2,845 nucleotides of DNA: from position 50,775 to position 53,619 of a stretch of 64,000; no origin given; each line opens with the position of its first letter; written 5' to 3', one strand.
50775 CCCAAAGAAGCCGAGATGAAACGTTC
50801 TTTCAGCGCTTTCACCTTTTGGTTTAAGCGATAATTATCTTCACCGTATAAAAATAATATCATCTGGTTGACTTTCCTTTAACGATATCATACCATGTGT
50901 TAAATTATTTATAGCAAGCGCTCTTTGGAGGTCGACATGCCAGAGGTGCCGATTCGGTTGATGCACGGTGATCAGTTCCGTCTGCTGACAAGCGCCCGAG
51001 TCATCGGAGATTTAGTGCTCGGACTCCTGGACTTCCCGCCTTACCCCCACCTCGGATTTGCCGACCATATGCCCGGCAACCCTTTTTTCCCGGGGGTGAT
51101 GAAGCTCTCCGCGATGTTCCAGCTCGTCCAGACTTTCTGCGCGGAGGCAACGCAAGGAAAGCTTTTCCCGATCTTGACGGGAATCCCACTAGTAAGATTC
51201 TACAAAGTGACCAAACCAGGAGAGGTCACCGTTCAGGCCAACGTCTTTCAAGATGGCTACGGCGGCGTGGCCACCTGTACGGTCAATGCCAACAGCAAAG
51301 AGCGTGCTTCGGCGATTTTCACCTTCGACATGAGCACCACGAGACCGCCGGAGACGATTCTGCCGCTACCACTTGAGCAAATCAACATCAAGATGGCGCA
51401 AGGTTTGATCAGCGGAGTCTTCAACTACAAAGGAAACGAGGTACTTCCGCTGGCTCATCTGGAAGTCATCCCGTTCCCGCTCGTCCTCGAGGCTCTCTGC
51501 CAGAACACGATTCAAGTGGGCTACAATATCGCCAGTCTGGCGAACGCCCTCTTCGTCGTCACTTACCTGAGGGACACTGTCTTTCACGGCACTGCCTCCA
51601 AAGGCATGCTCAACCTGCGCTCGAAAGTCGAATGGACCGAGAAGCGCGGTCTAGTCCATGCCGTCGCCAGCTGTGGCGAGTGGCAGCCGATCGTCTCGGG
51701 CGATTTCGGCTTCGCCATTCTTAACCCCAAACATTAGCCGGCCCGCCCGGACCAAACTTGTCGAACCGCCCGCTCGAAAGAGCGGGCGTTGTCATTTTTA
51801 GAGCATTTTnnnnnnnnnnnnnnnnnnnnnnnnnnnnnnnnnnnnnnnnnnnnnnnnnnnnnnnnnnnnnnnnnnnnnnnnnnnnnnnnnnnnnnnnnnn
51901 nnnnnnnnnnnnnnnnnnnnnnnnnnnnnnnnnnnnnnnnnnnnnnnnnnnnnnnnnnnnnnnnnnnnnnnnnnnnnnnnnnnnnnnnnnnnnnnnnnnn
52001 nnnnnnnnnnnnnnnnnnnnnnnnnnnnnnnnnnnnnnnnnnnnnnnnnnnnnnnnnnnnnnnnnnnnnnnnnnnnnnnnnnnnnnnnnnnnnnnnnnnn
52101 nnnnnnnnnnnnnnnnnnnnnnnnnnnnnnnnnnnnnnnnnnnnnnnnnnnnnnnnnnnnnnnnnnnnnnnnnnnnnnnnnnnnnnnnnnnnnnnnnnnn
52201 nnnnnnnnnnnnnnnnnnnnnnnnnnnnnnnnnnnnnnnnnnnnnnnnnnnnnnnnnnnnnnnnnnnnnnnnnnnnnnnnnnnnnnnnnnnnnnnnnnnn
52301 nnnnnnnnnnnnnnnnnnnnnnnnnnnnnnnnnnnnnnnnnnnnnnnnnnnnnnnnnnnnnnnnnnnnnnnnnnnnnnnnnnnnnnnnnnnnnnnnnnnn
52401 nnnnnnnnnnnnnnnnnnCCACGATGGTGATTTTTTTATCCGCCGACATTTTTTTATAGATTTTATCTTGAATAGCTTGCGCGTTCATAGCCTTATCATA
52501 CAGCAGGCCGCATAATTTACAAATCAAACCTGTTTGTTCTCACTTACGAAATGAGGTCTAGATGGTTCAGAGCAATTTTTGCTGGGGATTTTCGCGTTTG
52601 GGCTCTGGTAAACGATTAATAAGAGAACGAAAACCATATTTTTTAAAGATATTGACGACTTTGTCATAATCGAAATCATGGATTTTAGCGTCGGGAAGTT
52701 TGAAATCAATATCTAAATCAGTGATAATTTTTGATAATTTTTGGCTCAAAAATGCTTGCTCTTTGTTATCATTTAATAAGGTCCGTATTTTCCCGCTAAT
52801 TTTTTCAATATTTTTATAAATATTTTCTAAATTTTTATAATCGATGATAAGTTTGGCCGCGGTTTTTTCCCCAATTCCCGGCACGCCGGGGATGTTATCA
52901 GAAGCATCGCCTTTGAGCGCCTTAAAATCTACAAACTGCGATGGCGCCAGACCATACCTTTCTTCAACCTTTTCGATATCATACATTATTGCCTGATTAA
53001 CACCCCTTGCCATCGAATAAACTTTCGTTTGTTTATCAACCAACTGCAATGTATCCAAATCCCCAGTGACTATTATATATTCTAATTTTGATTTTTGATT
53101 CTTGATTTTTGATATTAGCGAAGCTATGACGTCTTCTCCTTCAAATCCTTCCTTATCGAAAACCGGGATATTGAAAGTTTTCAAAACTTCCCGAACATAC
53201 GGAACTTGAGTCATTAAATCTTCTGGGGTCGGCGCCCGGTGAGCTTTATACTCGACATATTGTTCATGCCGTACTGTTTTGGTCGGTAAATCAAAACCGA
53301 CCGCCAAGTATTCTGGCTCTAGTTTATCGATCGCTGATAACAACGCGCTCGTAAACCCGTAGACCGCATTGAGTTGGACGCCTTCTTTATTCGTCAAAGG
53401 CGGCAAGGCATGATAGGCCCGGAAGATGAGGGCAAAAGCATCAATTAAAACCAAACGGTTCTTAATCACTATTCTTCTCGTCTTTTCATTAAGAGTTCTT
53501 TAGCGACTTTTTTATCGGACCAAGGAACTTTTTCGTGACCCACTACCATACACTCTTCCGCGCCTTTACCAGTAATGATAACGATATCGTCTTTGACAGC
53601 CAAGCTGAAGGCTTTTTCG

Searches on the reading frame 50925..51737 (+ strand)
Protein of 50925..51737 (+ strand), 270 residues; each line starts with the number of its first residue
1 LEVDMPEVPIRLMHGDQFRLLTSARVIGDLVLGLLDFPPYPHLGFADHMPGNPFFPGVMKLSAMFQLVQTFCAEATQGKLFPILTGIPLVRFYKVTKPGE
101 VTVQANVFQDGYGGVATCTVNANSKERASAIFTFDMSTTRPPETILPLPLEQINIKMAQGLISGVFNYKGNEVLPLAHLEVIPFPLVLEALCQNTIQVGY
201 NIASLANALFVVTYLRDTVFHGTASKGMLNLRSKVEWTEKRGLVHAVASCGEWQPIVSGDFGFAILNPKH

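Call 10: search_protein_families(library=pfam, max_evalue=0.1, proteins=[window:50925-51737:+])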
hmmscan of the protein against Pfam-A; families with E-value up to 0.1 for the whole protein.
window:50925-51737:+ (270 aa): 1 family
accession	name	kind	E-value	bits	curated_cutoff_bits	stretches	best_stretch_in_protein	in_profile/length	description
PF07977.19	FabA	-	1.3e-07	31.7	23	1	45-107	40-108/138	FabA-like domain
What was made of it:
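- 50925..51737 (+): o270, 270 aa. It has a FabA/FabZ-type hotdog domain with a second hotdog-like half (ApeI-like). It is the most GC-rich gene in the window (56%, GC3 71%). Its promoter is at 50868-50896 and its terminator at 51767-51788. PF07977, 31.7 bits (call 10).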

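Call 22: search_protein_families(library=phrogs, max_evalue=0.01, proteins=[window:50925-51737:+])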
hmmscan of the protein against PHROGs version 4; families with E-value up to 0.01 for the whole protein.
window:50925-51737:+ (270 aa): 1 family
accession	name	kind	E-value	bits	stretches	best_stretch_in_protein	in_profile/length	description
phrog_28049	-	unknown function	0.00045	21.1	1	32-73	70-110/186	-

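Call 23: search_protein_families(library=ncbifam, max_evalue=0.01, proteins=[window:50925-51737:+])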
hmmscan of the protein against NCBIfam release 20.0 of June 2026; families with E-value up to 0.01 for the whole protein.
window:50925-51737:+ (270 aa): 3 families
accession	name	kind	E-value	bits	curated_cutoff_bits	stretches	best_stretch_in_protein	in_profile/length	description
NF000582.1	PRK00006.1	equivalog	2.9e-08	33.7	113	1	45-124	43-123/137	3-hydroxyacyl-ACP dehydratase FabZ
TIGR01750.1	fabZ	equivalog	1.6e-06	28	155.15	1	45-124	44-129/141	3-hydroxyacyl-ACP dehydratase FabZ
NF009667.0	PRK13188.1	equivalog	0.00019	20.3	465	1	45-122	363-443/464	bifunctional UDP-3-O-[3-hydroxymyristoyl] N-acetylglucosamine deacetylase/3-hydroxyacyl-ACP dehydratase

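Call 24: search_protein_families(library=padloc, max_evalue=0.01, proteins=[window:50925-51737:+])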
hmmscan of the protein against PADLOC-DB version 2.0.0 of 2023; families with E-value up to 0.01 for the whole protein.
window:50925-51737:+ (270 aa): 0 families

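Call 28: find_homologous_proteins(query=window:50925-51737:+, max_evalue=0.001)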
Query window:50925-51737:+ (270 aa): 8 proteins with E <= 0.001 among 973 candidates.
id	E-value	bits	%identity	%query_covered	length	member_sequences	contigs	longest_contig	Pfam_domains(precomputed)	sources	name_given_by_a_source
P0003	2.9e-176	602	100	99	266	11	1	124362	PF22818.3,PF07977.20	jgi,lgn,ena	-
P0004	7.8e-113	394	67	100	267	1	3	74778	PF22818.3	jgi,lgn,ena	-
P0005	1.7e-106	374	63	99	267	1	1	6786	PF22818.3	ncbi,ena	-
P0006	5.7e-101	356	61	99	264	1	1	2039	-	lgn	-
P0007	3.9e-87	310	69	77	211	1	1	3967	-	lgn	-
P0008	7.6e-86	306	56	99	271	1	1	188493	PF22818.3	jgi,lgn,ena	-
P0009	2.8e-80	288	53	98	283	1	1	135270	-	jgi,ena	-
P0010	6.2e-72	260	49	98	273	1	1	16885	-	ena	-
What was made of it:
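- Closest known: FabZ/FabA hotdog dehydratases and ApeI-like proteins, compared with o270. Different: The family is restricted to this clade (call 28).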

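Call 30: find_encoding_contigs(protein=P0004, flank=10000, max_places=2)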
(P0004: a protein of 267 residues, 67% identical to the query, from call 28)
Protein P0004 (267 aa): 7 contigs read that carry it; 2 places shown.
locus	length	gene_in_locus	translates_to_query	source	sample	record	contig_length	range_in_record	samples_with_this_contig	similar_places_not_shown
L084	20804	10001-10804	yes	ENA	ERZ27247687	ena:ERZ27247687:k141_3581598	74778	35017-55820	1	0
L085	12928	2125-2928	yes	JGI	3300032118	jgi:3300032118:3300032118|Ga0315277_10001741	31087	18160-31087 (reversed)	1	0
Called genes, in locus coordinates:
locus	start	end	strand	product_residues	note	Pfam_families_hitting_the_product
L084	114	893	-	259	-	PF23023:Anti-Pycsar_Apyc1, PF00753:Lactamase_B, PF12706:Lactamase_B_2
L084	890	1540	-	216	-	-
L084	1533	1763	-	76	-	-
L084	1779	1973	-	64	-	-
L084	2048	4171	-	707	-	PF01138:RNase_PH, PF03725:RNase_PH_C, PF03726:PNPase, PF01138:RNase_PH, PF00013:KH_1 (weak), PF00575:S1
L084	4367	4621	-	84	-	PF00312:Ribosomal_S15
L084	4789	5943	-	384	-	PF01368:DHH, PF02272:DHHA1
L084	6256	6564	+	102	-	PF01649:Ribosomal_S20p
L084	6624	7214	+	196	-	PF10502:Peptidase_S26, PF00717:Peptidase_S24 (faint)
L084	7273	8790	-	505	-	PF09972:DUF2207 (faint), PF20990:DUF2207_C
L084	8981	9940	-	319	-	PF06144:DNA_pol3_delta, PF21694:DNA_pol3_delta_C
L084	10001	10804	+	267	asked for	PF22818:ApeI-like (weak)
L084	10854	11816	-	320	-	PF02739:5_3_exonuc_N, PF01367:5_3_exonuc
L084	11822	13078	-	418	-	PF08245:Mur_ligase_M, PF02875:Mur_ligase_C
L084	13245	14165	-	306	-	PF02388:FemAB, PF13480:Acetyltransf_6, PF02388:FemAB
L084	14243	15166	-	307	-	PF02504:FA_synthesis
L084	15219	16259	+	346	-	PF00814:TsaD, PF02543:Carbam_trans_N (faint), PF22521:HypF_C_2 (weak)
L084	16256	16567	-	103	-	-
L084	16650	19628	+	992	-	PF20803:PaaX_M, PF00133:tRNA-synt_1, PF09334:tRNA-synt_1g, PF08264:Anticodon_1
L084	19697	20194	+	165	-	PF07719:TPR_2 (faint)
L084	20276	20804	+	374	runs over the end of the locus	-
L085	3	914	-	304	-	?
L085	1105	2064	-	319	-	PF06144:DNA_pol3_delta, PF21694:DNA_pol3_delta_C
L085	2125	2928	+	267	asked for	PF22818:ApeI-like (weak)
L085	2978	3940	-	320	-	PF02739:5_3_exonuc_N, PF01367:5_3_exonuc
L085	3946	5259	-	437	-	PF08245:Mur_ligase_M, PF02875:Mur_ligase_C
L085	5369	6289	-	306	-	PF02388:FemAB, PF13480:Acetyltransf_6, PF02388:FemAB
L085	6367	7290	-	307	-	PF02504:FA_synthesis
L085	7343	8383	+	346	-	PF00814:TsaD, PF02543:Carbam_trans_N (faint), PF22521:HypF_C_2 (weak)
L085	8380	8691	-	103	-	-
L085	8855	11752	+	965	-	PF20803:PaaX_M, PF00133:tRNA-synt_1, PF09334:tRNA-synt_1g, PF08264:Anticodon_1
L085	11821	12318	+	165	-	PF07719:TPR_2 (faint)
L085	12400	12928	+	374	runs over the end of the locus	-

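Call 31: find_encoding_contigs(protein=P0008, flank=10000, max_places=2)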
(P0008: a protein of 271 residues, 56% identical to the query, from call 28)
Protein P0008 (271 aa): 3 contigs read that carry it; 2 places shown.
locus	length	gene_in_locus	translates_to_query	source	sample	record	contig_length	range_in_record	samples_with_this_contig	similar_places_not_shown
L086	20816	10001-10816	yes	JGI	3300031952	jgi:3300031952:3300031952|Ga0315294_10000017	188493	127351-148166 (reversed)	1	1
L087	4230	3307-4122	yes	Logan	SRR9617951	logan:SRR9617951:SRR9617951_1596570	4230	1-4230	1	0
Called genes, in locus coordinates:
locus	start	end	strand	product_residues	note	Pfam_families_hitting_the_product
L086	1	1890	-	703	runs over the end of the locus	PF01138:RNase_PH, PF03725:RNase_PH_C, PF03726:PNPase, PF01138:RNase_PH, PF00013:KH_1 (weak), PF00575:S1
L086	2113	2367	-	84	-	PF00312:Ribosomal_S15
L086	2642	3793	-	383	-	PF01368:DHH, PF02272:DHHA1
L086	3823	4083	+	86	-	-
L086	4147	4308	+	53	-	-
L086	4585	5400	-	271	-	-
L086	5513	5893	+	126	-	-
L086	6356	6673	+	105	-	PF01649:Ribosomal_S20p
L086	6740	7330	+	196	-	PF10502:Peptidase_S26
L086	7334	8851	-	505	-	PF20990:DUF2207_C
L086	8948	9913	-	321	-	PF06144:DNA_pol3_delta, PF21694:DNA_pol3_delta_C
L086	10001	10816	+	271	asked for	PF22818:ApeI-like (weak)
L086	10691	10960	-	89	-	-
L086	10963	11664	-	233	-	PF01978:TrmB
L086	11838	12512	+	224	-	PF07963:N_methyl (weak)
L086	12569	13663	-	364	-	PF02739:5_3_exonuc_N, PF01367:5_3_exonuc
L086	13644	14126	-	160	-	-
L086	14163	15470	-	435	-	PF08245:Mur_ligase_M, PF02875:Mur_ligase_C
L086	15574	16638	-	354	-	PF02388:FemAB, PF13480:Acetyltransf_6, PF02388:FemAB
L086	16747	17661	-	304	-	PF02504:FA_synthesis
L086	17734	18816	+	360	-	PF00814:TsaD, PF22521:HypF_C_2 (faint)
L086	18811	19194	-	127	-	-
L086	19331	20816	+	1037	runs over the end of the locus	PF20803:PaaX_M, PF00133:tRNA-synt_1, PF09334:tRNA-synt_1g, PF13603:tRNA-synt_1_2, PF09334:tRNA-synt_1g (weak), PF00133:tRNA-synt_1, PF09334:tRNA-synt_1g (weak), PF08264:Anticodon_1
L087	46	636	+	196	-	PF10502:Peptidase_S26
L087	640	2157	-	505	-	PF20990:DUF2207_C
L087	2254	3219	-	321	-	PF06144:DNA_pol3_delta, PF21694:DNA_pol3_delta_C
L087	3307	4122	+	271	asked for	PF22818:ApeI-like (weak)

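Call 32: find_encoding_contigs(protein=P0009, flank=10000, max_places=2)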
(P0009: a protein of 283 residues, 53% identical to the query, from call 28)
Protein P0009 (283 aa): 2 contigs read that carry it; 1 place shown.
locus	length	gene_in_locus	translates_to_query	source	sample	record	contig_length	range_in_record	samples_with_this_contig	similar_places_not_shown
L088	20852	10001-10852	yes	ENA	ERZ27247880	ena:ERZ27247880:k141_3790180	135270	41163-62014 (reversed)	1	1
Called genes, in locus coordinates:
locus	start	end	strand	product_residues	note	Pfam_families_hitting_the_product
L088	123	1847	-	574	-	PF00753:Lactamase_B, PF12706:Lactamase_B_2, PF23023:Anti-Pycsar_Apyc1 (faint), PF22505:RNase_J_b_CASP, PF07521:RMMBL, PF17770:RNase_J_C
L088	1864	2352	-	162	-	PF03167:UDG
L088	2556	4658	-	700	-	PF01138:RNase_PH, PF03725:RNase_PH_C, PF03726:PNPase, PF01138:RNase_PH, PF00013:KH_1 (weak), PF00575:S1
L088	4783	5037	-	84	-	PF00312:Ribosomal_S15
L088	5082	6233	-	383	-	PF01368:DHH, PF02272:DHHA1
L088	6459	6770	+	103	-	-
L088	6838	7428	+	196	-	PF10502:Peptidase_S26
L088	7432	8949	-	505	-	PF09972:DUF2207 (faint), PF20990:DUF2207_C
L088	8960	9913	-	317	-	PF06144:DNA_pol3_delta, PF21694:DNA_pol3_delta_C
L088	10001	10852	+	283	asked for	-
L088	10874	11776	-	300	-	PF02739:5_3_exonuc_N, PF01367:5_3_exonuc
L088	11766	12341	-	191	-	-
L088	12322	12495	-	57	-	-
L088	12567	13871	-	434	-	PF08245:Mur_ligase_M, PF02875:Mur_ligase_C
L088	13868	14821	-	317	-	PF02388:FemAB, PF13480:Acetyltransf_6 (faint), PF02388:FemAB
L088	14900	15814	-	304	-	PF02504:FA_synthesis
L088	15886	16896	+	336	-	PF00814:TsaD, PF02543:Carbam_trans_N (faint)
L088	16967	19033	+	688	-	PF00133:tRNA-synt_1, PF09334:tRNA-synt_1g, PF00133:tRNA-synt_1, PF08264:Anticodon_1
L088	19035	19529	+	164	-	PF00515:TPR_1 (faint), PF07719:TPR_2 (faint), PF13181:TPR_8 (faint)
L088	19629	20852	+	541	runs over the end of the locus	-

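Call 71: search_protein_families(library=pfam, max_evalue=0.01, proteins=[L086:5513-5893:+])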
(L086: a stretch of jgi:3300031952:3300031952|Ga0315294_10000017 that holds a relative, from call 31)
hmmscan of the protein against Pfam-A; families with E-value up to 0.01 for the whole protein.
L086:5513-5893:+ (126 aa): 0 families

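Call 85: find_related_loci(query=A3, collection=viral_contigs, flank=5000)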
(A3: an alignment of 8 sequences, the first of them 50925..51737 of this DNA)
Query A3 (270 aa) in viral_contigs; peptide patterns used: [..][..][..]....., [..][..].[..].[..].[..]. (x = any residue, [..] = any of these).
41 stretches matched a pattern, but none encodes a relative of the query by tblastn (E <= 1e-3).

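Call 88: search_dna_similar(query=window:50925-51737:+, collection=plasmids, mode=protein, max_evalue=0.001, max_rows=8)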
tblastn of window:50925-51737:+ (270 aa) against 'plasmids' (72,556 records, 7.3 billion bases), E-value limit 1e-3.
No match.

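Call 89: predict_structure(alignment_id=A3)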
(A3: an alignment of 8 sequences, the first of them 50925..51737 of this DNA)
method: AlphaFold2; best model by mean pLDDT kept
length: 270 residues; sequences in the alignment: 8
mean_pLDDT: 54.3   pTM: 0.49
mean pLDDT of the five models: 54.3, 54.2, 52.5, 52.4, 52.1
residues with pLDDT >= 90: 0; 70-90: 52; 50-70: 99; < 50: 119
segments of 3 or more residues with pLDDT < 50: 1-4, 41-60, 86-94, 142-148, 171-226, 238-243, 247-250, 265-270
pLDDT, mean of each block of 10 residues (from residue 1): 53 53 66 59 41 39 65 78 53 56 75 67 68 65 46 75 72 34 33 39 43 44 46 53 48 49 44
secondary structure, 60 per line:
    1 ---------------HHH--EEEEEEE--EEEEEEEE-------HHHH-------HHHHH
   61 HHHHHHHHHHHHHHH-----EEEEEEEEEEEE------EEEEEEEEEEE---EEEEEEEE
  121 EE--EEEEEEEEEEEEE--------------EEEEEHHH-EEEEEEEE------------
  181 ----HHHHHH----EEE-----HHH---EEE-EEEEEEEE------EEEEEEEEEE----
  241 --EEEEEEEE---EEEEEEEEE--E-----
elements in order: E21-27 E30-37 H45-48 H56-75 E81-92 E99-109 E113-122 E125-137 E152-156 E161-168 H185-190 E195-197 E209-211 E213-220 E227-236 E243-250 E254-262

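Call 91: fold_search(model_id=the predicted structure, library=pdb)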
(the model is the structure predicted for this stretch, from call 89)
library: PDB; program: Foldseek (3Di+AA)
matches with E <= 10: 1643; with E <= 0.001: 33
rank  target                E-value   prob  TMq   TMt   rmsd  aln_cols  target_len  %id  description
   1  3d6x_A                2.1e-04  1.00  0.27  0.51  16.9       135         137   21  Crystal structure of Campylobacter jejuni FabZ (released 2009-05-05)
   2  3d6x_E                2.2e-04  1.00  0.26  0.46  17.0       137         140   22  Crystal structure of Campylobacter jejuni FabZ (released 2009-05-05)
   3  3az8_C                2.7e-04  1.00  0.26  0.46  17.6       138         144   22  Beta-Hydroxyacyl-Acyl Carrier Protein Dehydratase (FabZ) from Plasmodium falciparum in complex with NAS21 (released 2012-02-29)
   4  3d6x_F                2.9e-04  1.00  0.26  0.47  16.9       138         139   22  Crystal structure of Campylobacter jejuni FabZ (released 2009-05-05)
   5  6n3p_C                3.2e-04  1.00  0.25  0.44  17.4       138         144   22  Crosslinked AcpP=FabZ complex from E. coli Type II FAS (released 2019-03-13)
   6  3rqb_A                3.8e-04  0.77  0.20  0.20  22.9       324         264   10  Crystal Structure of Conserved Protein of Unknown Function with Hot dog Fold from Alicyclobacillus acidocaldarius (released 2011-05-18)
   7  3rqb_B                4.0e-04  0.80  0.20  0.20  22.2       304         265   10  Crystal Structure of Conserved Protein of Unknown Function with Hot dog Fold from Alicyclobacillus acidocaldarius (released 2011-05-18)
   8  3bbj_A                4.3e-04  0.89  0.23  0.23  22.0       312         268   12  CRYSTAL STRUCTURE OF A PUTATIVE THIOESTERASE II (TFU_2367) FROM THERMOBIFIDA FUSCA YX AT 2.45 A RESOLUTION (released 2007-11-20)
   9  4zw0_C                4.5e-04  1.00  0.28  0.49  17.5       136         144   25  Crystal structure of beta-Hydroxyacyl-acyl carrier protein dehydratase (FabZ) from Candidatus asiaticum (released 2015-12-16)
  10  3d6x_C                5.0e-04  1.00  0.27  0.50  16.8       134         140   22  Crystal structure of Campylobacter jejuni FabZ (released 2009-05-05)
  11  2okh_B                5.0e-04  1.00  0.27  0.54  16.9       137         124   23  Crystal structure of dimeric form of PfFabZ in crystal form3 (released 2007-04-10)
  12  3az8_Q                5.0e-04  1.00  0.26  0.46  17.8       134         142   22  Beta-Hydroxyacyl-Acyl Carrier Protein Dehydratase (FabZ) from Plasmodium falciparum in complex with NAS21 (released 2012-02-29)
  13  3az8_F                5.3e-04  1.00  0.27  0.47  17.6       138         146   24  Beta-Hydroxyacyl-Acyl Carrier Protein Dehydratase (FabZ) from Plasmodium falciparum in complex with NAS21 (released 2012-02-29)
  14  6n3p_A                5.6e-04  1.00  0.27  0.47  17.4       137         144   21  Crosslinked AcpP=FabZ complex from E. coli Type II FAS (released 2019-03-13)
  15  4r9z_B                5.6e-04  0.87  0.23  0.24  21.7       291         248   11  Mycobacterium avium subs paratuberculosis tesB protein MAP1729c (released 2014-10-08)
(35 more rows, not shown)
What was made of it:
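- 50925..51737 (+): Foldseek matches FabZ and TesB structures (call 91).
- Closest known: FabZ/FabA hotdog dehydratases and ApeI-like proteins, compared with o270. Same: Foldseek finds FabZ structures (calls 10, 91).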

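Call 93: find_encoding_contigs(protein=P0010, flank=10000, max_places=2)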
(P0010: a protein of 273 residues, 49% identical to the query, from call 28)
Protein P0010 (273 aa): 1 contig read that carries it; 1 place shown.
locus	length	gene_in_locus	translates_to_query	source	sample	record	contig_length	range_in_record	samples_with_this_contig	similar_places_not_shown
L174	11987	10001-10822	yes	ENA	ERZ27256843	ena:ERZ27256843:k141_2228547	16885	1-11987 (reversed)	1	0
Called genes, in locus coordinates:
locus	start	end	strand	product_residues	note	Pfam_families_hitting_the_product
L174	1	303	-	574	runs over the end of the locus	PF00753:Lactamase_B, PF12706:Lactamase_B_2, PF23023:Anti-Pycsar_Apyc1 (faint), PF22505:RNase_J_b_CASP, PF07521:RMMBL, PF17770:RNase_J_C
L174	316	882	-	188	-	PF03167:UDG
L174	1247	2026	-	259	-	PF23023:Anti-Pycsar_Apyc1, PF00753:Lactamase_B, PF12706:Lactamase_B_2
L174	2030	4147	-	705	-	PF01138:RNase_PH, PF03725:RNase_PH_C, PF03726:PNPase, PF01138:RNase_PH, PF00013:KH_1 (faint), PF00575:S1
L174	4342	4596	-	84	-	PF00312:Ribosomal_S15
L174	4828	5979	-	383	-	PF01368:DHH, PF02272:DHHA1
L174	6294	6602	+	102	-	PF01649:Ribosomal_S20p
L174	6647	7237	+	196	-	PF10502:Peptidase_S26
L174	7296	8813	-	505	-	PF09972:DUF2207 (faint), PF20990:DUF2207_C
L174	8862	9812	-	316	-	PF06144:DNA_pol3_delta, PF21694:DNA_pol3_delta_C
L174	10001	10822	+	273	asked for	-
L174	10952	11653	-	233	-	PF01978:TrmB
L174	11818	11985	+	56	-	?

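Call 94: find_encoding_contigs(protein=P0005, flank=10000, max_places=2)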
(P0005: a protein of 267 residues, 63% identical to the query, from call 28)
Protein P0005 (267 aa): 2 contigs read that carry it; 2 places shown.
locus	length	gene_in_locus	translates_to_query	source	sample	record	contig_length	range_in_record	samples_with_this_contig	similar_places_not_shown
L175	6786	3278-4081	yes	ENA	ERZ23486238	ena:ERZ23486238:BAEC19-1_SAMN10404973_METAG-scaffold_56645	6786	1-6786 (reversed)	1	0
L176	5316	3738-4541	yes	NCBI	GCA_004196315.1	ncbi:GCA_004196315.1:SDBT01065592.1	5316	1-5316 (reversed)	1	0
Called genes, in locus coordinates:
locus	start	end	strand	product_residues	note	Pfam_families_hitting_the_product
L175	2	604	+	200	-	?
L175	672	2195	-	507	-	PF20990:DUF2207_C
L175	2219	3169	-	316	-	PF06144:DNA_pol3_delta, PF21694:DNA_pol3_delta_C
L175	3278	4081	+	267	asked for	PF22818:ApeI-like (faint)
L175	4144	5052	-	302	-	PF02739:5_3_exonuc_N, PF01367:5_3_exonuc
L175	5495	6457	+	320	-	-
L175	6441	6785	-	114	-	?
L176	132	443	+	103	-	PF01649:Ribosomal_S20p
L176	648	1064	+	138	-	PF10502:Peptidase_S26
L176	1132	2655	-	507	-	PF20990:DUF2207_C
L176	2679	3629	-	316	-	PF06144:DNA_pol3_delta, PF21694:DNA_pol3_delta_C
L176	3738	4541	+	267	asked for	PF22818:ApeI-like (faint)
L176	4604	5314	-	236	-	?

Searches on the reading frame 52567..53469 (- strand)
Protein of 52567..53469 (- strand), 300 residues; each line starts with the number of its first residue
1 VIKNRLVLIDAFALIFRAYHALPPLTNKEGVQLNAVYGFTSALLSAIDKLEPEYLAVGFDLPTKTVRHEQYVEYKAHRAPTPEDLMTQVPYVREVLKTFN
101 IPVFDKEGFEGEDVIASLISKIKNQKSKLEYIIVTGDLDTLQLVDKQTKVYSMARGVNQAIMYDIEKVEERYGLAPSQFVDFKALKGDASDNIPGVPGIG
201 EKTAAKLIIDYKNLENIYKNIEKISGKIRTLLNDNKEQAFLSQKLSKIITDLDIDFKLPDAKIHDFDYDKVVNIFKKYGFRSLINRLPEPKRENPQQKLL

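Call 11: search_protein_families(library=pfam, max_evalue=0.001, proteins=[window:52567-53469:-])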
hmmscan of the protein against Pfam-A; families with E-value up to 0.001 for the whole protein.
window:52567-53469:- (300 aa): 2 families
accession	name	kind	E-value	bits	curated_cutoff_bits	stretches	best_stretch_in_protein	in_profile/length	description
PF02739.22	5_3_exonuc_N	-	1.2e-51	175.2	34.3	1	5-173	1-164/164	5'-3' exonuclease, N-terminal resolvase-like domain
PF01367.25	5_3_exonuc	-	2.1e-33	115.1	40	1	175-268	2-96/97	5'-3' exonuclease, C-terminal SAM fold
